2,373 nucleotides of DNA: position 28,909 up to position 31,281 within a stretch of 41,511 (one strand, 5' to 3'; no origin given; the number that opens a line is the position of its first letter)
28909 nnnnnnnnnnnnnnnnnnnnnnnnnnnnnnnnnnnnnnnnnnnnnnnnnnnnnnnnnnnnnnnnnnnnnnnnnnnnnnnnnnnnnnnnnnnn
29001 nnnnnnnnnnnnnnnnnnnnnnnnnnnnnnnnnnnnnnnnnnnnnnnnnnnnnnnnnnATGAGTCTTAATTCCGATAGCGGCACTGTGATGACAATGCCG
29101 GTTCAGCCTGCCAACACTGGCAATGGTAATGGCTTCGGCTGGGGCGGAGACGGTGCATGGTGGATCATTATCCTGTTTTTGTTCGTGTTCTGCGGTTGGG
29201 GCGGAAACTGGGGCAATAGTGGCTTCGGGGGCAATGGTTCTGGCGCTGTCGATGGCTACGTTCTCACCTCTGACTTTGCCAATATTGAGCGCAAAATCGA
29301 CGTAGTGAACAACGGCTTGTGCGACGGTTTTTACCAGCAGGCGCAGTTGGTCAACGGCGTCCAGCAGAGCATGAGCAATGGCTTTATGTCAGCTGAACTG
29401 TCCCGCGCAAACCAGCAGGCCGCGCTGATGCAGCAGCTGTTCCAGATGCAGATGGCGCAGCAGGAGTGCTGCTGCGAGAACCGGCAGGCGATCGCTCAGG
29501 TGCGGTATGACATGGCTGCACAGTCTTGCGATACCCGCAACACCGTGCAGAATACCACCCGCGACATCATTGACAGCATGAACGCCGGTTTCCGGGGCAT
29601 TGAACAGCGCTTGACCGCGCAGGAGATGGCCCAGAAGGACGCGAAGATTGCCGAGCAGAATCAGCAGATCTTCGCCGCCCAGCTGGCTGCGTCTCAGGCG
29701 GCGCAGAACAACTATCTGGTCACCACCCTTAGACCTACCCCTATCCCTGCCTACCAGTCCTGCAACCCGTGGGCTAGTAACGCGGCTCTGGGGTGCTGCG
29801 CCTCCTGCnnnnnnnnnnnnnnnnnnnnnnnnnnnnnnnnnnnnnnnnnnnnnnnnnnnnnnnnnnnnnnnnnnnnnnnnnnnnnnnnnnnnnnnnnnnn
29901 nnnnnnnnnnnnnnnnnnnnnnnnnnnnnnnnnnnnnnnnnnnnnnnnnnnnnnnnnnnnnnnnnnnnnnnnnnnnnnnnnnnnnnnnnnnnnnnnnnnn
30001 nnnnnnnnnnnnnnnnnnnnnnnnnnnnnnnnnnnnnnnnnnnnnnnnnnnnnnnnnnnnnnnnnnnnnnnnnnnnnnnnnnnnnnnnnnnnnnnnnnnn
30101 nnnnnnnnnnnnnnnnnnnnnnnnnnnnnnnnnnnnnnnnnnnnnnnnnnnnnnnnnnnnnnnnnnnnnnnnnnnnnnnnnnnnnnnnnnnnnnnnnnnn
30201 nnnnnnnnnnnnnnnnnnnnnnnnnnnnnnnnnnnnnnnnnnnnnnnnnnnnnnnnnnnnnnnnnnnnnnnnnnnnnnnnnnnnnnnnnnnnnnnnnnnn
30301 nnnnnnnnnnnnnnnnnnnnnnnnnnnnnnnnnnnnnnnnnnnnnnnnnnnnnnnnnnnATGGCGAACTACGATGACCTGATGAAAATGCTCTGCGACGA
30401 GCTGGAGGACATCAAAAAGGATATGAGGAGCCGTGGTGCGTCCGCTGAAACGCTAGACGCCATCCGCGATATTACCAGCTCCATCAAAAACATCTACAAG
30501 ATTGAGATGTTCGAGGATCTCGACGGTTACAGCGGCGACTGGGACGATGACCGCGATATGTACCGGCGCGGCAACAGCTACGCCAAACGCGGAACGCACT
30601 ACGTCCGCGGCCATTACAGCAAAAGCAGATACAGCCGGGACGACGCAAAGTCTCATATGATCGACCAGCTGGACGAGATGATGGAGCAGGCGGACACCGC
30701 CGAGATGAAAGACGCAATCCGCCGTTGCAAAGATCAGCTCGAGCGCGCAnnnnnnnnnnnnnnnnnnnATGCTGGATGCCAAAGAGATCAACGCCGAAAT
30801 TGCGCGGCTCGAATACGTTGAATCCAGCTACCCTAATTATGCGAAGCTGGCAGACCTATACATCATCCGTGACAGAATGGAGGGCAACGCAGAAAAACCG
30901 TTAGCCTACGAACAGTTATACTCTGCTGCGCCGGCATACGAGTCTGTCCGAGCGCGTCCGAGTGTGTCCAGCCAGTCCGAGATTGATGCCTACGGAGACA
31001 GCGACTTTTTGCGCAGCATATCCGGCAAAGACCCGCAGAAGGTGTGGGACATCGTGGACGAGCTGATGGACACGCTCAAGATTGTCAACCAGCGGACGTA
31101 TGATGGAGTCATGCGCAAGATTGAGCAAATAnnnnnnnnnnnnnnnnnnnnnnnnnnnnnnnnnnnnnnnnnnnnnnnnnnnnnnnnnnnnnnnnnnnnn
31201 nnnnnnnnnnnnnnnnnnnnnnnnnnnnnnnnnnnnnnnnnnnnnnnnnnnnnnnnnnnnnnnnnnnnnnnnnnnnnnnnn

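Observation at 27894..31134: Eight-gene cluster of compositionally aberrant small proteins: Q/N-rich paralogs, a Gly/Cys-rich membrane protein and a C39-like peptidase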

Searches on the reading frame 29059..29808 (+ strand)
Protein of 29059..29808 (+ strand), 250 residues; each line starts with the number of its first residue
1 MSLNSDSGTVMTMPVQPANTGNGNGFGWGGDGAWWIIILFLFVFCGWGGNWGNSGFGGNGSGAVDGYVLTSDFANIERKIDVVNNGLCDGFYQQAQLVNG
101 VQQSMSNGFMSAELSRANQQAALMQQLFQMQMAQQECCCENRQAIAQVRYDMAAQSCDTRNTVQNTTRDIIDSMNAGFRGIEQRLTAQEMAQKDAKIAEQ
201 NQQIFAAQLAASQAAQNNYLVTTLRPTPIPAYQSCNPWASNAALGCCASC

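Call 9: search_protein_families(library=pfam, proteins=[window:29059-29808:+], max_evalue=1)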
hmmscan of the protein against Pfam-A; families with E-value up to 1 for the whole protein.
window:29059-29808:+ (250 aa): 1 family
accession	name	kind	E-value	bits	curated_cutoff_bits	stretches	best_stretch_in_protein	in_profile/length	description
PF17806.6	SO_alpha_A3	-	0.0038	18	23.1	1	166-226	13-73/87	Sarcosine oxidase A3 domain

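Call 10: search_protein_families(library=phrogs, proteins=[window:29059-29808:+], max_evalue=0.1)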
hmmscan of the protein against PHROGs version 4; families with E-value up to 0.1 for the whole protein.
window:29059-29808:+ (250 aa): 2 families
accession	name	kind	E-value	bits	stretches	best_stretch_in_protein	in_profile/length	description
phrog_16490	-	unknown function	3.3e-44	152.7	1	5-223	4-224/286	-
phrog_4690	-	unknown function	0.013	16.7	1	118-181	45-109/111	-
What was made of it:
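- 29059..29811 (+): g5: a 250-aa protein. It has a charge-poor N-terminal segment, one hydrophobic helix flanked by GWGG motifs, Gln-rich helices, an invariant CCC motif and a Cys-rich C-terminus. It matches phrog_16490 at 3.3e-44 (call 10).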

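Call 13: search_protein_families(library=ncbifam, proteins=[window:29059-29808:+], max_evalue=1)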
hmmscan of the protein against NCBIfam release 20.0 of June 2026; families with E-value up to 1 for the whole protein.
window:29059-29808:+ (250 aa): 1 family
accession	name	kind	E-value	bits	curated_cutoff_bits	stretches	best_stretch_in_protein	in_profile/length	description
NF041922.1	DLP_LeoA_gen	subfamily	0.41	9.6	325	1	94-218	260-381/532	LeoA/HP0731 family dynamin-like GTPase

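Call 15: find_homologous_proteins(query=window:29059-29808:+)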
Query window:29059-29808:+ (250 aa): 7736 proteins with E <= 0.001 among 8000 candidates; the best 120 are listed.
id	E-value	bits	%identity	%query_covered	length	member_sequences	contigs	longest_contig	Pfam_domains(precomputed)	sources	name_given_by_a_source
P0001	4.5e-160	549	97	100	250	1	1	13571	-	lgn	-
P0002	4.9e-159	546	96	100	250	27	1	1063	-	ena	-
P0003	2.0e-153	527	93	100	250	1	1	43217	-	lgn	-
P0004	2.6e-147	507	89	100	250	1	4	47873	-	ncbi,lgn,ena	-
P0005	5.3e-146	503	89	100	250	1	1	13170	-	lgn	-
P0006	1.1e-143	495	89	100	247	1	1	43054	-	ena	-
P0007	4.0e-141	487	84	100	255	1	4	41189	-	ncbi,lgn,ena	-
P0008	2.0e-140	485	86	100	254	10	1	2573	-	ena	-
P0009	1.2e-137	476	82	100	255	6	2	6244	-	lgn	-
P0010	5.6e-137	473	88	95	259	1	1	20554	-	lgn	-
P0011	1.7e-136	472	82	100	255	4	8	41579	-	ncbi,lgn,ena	-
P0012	6.8e-136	470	81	100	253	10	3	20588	-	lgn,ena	-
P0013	1.7e-134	465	81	100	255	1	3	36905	-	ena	-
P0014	2.4e-133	462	86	95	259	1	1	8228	-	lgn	-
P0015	4.9e-131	454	83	100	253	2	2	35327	-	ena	-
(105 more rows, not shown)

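Call 17: find_related_loci(query=window:29059-29808:+, collection=genome_contigs, flank=10000)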
Query window:29059-29808:+ (250 aa) in genome_contigs; peptide patterns used: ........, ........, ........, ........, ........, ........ (x = any residue, [..] = any of these).
50 stretches matched a pattern; 22 encode a relative of the query (tblastn E <= 1e-3); 22 distinct loci.
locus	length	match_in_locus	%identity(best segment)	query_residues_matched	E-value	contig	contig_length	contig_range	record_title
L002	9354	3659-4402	69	1-249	8e-90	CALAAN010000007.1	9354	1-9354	MAG TPA_asm: uncultured Oscillibacter sp. isolate SRR1747058_bin.33_CONCOCT_v1.1_MAG genome assembly, contig: ERZ808290.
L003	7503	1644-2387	69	1-249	9e-90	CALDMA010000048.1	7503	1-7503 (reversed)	MAG TPA_asm: uncultured Oscillospiraceae bacterium isolate SRR1747033_bin.25_CONCOCT_v1.1_MAG genome assembly, contig: E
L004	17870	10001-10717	67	1-238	2e-85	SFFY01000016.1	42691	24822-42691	MAG: Bacteroidales bacterium isolate W0P44.023 Contig173, whole genome shotgun sequence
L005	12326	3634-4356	60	1-244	7e-83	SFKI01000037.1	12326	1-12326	MAG: Subdoligranulum variabile isolate W1P45.008 Contig2546, whole genome shotgun sequence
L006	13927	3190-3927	66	1-238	3e-81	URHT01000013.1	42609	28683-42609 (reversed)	uncultured Clostridiales bacterium isolate UMGS1012 genome assembly, contig: NODE_189_length_42609_cov_7.144334, whole g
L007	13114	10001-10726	62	1-246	2e-79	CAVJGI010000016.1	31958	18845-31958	Ruminococcus bicirculans (ex Wegman et al. 2014) isolate H07682-L1_cleanbin_000004 genome assembly, contig: Spades_H0768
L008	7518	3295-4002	64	1-247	1e-78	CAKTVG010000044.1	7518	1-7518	MAG: uncultured Oscillospiraceae bacterium isolate REFINED_METABAT215_TOP10_CONTIGS_1500_ASSEMBLY_K77_MERGED__Hadza_PheC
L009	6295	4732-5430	64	1-242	8e-76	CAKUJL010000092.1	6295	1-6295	MAG: uncultured Oscillospiraceae bacterium isolate REFINED_METABAT215_TOP10_CONTIGS_1500_ASSEMBLY_K77_MERGED__Hadza_PheC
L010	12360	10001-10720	57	1-246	6e-75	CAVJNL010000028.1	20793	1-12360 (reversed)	Clostridium sp. CAG:413 isolate H07681-L1_cleanbin_000017 genome assembly, contig: Spades_H07681-L1_contig_1587, whole g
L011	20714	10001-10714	62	1-246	2e-79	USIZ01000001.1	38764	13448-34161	uncultured Clostridiales bacterium isolate UMGS1766 genome assembly, contig: NODE_404_length_38764_cov_5.366530, whole g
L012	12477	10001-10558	66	63-237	3e-58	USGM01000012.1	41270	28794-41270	uncultured Lachnospiraceae bacterium isolate UMGS1691 genome assembly, contig: NODE_151_length_41270_cov_4.305326, whole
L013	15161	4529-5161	44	36-238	7e-47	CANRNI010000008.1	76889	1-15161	MAG: uncultured Clostridia bacterium isolate Lapin-021__bin38 genome assembly, contig: Lapin-021__NODE_388_length_76889_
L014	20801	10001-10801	36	3-238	3e-38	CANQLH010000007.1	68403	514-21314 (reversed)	MAG: uncultured Clostridia bacterium isolate Lapin-015__bin77 genome assembly, contig: Lapin-015__NODE_312_length_68403_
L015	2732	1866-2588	37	33-238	4e-33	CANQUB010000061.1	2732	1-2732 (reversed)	MAG: uncultured Clostridia bacterium isolate Lapin-023__bin71 genome assembly, contig: Lapin-023__NODE_43263_length_2732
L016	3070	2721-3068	63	1-122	9e-33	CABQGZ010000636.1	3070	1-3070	MAG TPA_asm: uncultured Lachnospiraceae bacterium isolate MGYG-HGUT-00574 genome assembly, contig: GUT_GENOME017737_636,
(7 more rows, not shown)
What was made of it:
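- Some carrier MAGs are assigned to Subdoligranulum and Christensenella (call 17).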

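Call 30: search_dna_similar(query=window:29059-29808:+, collection=phages, mode=protein, max_rows=60, rows=spread)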
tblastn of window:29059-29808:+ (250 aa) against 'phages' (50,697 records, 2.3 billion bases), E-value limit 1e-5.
Records with a match: 16; places in all: 16; records where one place covers at least 80% of the query: 5.
Best place of each record, by identity: 60-80% 2; <60% 14.
By first word of the organism name: Bacteriophage 14; Dulem 2.
By host as written in the record: - 14; Propithecus coquereli 1; Varecia variegata 1.
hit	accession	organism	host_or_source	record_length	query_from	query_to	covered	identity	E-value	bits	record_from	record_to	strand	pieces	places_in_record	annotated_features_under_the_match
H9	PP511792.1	Dulem virus 33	Propithecus coquereli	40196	1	248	99%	48.6%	3e-35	138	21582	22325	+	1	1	hypothetical protein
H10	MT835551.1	Bacteriophage sp.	human fecal samples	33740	8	190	73%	64.7%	6e-37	143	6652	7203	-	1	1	record has no annotation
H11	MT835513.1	Bacteriophage sp.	human fecal samples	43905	1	201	80%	47.7%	1e-29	122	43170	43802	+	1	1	record has no annotation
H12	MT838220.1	Bacteriophage sp.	human fecal samples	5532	39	238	80%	36.8%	8e-17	85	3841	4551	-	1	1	record has no annotation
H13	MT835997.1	Bacteriophage sp.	human fecal samples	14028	39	246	83%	33.3%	2e-10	66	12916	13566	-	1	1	record has no annotation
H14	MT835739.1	Bacteriophage sp.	human fecal samples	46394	39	250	85%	31.9%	3e-9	63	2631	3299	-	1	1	record has no annotation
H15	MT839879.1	Bacteriophage sp.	human fecal samples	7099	109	200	37%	72.8%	3e-16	83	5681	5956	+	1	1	record has no annotation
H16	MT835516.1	Bacteriophage sp.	human fecal samples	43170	72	237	66%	36.3%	1e-12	73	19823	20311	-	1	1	record has no annotation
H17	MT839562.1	Bacteriophage sp.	human fecal samples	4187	73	239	67%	35.7%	1e-15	81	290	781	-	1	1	record has no annotation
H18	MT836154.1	Bacteriophage sp.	human fecal samples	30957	75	248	70%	33.3%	7e-12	71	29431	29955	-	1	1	record has no annotation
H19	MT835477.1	Bacteriophage sp.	human fecal samples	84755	79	250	69%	33.2%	2e-9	63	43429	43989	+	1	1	record has no annotation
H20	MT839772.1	Bacteriophage sp.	human fecal samples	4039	79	246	67%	33.5%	3e-10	66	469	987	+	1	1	record has no annotation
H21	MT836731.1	Bacteriophage sp.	human fecal samples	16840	84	250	67%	33.5%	9e-12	70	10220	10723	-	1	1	record has no annotation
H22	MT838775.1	Bacteriophage sp.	human fecal samples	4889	79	237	64%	34.7%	8e-11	67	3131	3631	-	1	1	record has no annotation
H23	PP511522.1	Dulem virus 35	Varecia variegata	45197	72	237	66%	30.3%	4e-8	59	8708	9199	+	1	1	hypothetical protein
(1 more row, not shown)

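Call 43: search_protein_families(library=padloc, proteins=[window:29059-29808:+], max_evalue=0.01)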
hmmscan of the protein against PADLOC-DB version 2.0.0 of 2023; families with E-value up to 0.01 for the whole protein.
window:29059-29808:+ (250 aa): 0 families

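Call 54: predict_structure(alignment_id=A4)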
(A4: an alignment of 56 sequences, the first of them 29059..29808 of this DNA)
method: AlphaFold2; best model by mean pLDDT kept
length: 250 residues; sequences in the alignment: 56
mean_pLDDT: 44.6   pTM: 0.15
mean pLDDT of the five models: 44.6, 43.4, 42.5, 42.5, 38.8
residues with pLDDT >= 90: 0; 70-90: 6; 50-70: 18; < 50: 226
segments of 3 or more residues with pLDDT < 50: 1-30, 48-124, 129-153, 155-169, 172-236, 239-247
pLDDT, mean of each block of 10 residues (from residue 1): 41 43 42 68 57 40 37 38 43 43 44 44 46 43 39 45 46 48 43 43 42 44 45 45 47
secondary structure, 60 per line:
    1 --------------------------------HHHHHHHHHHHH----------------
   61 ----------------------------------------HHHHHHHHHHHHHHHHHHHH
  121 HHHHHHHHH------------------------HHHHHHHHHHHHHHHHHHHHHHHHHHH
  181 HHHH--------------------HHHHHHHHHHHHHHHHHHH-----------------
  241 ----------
elements in order: H33-44 H101-129 H154-184 H205-223
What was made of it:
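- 29059..29811 (+): The AlphaFold2 model is not confident (pLDDT 44.6; only helix 33-44 is moderately confident, call 54).
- The g5 model is not confident (call 54).
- Tried and rejected: The prediction failed (pLDDT 44.6, call 54), so no fold search was possible.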

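Call 89: search_solved_structures(query=A5, max_evalue=1)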
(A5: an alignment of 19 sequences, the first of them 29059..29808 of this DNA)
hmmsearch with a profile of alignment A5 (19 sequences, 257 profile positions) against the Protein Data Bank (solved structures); distinct sequences matched with E-value up to 1: 3.
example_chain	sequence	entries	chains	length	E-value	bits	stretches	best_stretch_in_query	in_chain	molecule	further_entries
5oym_H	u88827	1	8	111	0.1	15.1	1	46-123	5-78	PC4 and SFRS1-interacting protein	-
3n4x_A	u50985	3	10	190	0.22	14.1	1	190-231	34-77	Monopolin complex subunit CSM1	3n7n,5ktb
3pp5_A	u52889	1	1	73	0.26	13.9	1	165-216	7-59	Brk1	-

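Call 91: search_protein_families(library=pfam, alignment_id=A5, max_evalue=0.01)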
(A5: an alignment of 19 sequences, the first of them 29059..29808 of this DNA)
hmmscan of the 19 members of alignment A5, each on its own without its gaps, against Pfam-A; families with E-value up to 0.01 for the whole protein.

A. member 1, window:29059-29808:+ (250 aa): 1 family
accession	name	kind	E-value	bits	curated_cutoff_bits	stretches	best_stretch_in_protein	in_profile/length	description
PF17806.6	SO_alpha_A3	-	0.0038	18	23.1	0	166-226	13-73/87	Sarcosine oxidase A3 domain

B. families by the number of members that match (of 19 scanned): 1 family
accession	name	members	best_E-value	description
PF17806.6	SO_alpha_A3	1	0.0038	Sarcosine oxidase A3 domain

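Call 99: search_protein_families(library=pfam, proteins=[L004:7675-7920:+], max_evalue=0.05)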
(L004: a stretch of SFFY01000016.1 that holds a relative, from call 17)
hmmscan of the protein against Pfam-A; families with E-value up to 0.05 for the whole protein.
L004:7675-7920:+ (82 aa): 1 family
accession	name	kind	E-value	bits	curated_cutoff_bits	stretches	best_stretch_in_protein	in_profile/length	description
PF08281.18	Sigma70_r4_2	-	0.0032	17.5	25.7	0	28-71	10-53/54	Sigma-70, region 4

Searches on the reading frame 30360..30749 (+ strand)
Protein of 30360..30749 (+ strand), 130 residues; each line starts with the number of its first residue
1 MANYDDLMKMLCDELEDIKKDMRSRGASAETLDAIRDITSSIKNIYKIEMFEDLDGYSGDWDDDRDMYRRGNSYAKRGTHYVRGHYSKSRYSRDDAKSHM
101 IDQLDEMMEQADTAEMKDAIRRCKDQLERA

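Call 9: search_protein_families(library=pfam, proteins=[window:30360-30749:+], max_evalue=1)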
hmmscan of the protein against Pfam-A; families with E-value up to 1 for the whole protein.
window:30360-30749:+ (130 aa): 6 families
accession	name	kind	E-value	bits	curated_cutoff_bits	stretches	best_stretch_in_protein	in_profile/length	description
PF17107.11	SesA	-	0.023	15.3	26.3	0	9-44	36-71/122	N-terminal domain on NACHT_NTPase and P-loop NTPases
PF08103.16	Antimicrobial_8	-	0.13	12.9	21.4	1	32-45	3-16/17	Uperin family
PF20503.3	DUF6730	-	0.16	13.4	27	0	1-23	1-23/82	Family of unknown function (DUF6730)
PF08998.16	Epsilon_antitox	-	0.17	12.7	25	0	43-68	54-79/82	Bacterial epsilon antitoxin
PF21040.3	CEP104-like_TOG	-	0.18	12.5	24.3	1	78-129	12-63/208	Centrosomal protein CEP104-like, TOG domain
PF25792.1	BREX_BrxC_helical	-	0.18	12.5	27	0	82-128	40-89/123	BREX ATP-binding protein BrxC alpha helical domain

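Call 10: search_protein_families(library=phrogs, proteins=[window:30360-30749:+], max_evalue=0.1)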
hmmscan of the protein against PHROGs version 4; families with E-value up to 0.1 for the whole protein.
window:30360-30749:+ (130 aa): 2 families
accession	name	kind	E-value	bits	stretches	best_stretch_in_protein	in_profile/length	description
phrog_25351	-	unknown function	0.0091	17.3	1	83-128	44-87/94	-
phrog_28802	-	unknown function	0.026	15.7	1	11-94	5-91/190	-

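Call 13: search_protein_families(library=ncbifam, proteins=[window:30360-30749:+], max_evalue=1)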
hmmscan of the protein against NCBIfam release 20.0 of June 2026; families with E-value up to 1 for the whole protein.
window:30360-30749:+ (130 aa): 0 families

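Call 43: search_protein_families(library=padloc, proteins=[window:30360-30749:+], max_evalue=0.01)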
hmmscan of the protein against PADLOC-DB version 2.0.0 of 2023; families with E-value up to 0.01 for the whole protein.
window:30360-30749:+ (130 aa): 0 families

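Call 90: search_solved_structures(query=A9, max_evalue=1)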
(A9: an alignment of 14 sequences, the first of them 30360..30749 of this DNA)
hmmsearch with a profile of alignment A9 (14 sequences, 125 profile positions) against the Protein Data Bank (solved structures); distinct sequences matched with E-value up to 1: 0.
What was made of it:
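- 30360..30752 (+): g7: a 130-aa protein with two conserved helices around a Tyr/Arg/Ser/Gly-rich core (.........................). There is no convincing Pfam, PHROG or PDB match (calls 9, 10, 90).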

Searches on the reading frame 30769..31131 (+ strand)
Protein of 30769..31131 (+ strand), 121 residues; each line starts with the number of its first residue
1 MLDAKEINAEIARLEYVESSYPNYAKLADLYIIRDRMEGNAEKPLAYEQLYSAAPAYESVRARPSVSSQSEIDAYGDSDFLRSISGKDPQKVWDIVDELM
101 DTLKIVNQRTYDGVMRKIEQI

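Call 9: search_protein_families(library=pfam, proteins=[window:30769-31131:+], max_evalue=1)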
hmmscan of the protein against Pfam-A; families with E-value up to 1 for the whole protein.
window:30769-31131:+ (121 aa): 1 family
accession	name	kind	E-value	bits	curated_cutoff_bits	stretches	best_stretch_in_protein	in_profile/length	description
PF25718.1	Mycobacteriophage_73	-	0.17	12.8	27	0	56-81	41-66/85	Mycobacteriophage L5 gene 73 protein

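Call 10: search_protein_families(library=phrogs, proteins=[window:30769-31131:+], max_evalue=0.1)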
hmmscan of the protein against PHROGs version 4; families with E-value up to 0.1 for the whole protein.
window:30769-31131:+ (121 aa): 0 families

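Call 13: search_protein_families(library=ncbifam, proteins=[window:30769-31131:+], max_evalue=1)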
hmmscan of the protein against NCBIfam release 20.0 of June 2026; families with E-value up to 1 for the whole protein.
window:30769-31131:+ (121 aa): 0 families
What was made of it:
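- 30769..31134 (+): g8: a 121-aa helical protein with the conserved motif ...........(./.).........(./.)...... No family matches (calls 9, 10, 13).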

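Call 43: search_protein_families(library=padloc, proteins=[window:30769-31131:+], max_evalue=0.01)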
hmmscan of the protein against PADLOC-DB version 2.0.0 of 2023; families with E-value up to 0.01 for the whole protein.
window:30769-31131:+ (121 aa): 0 families
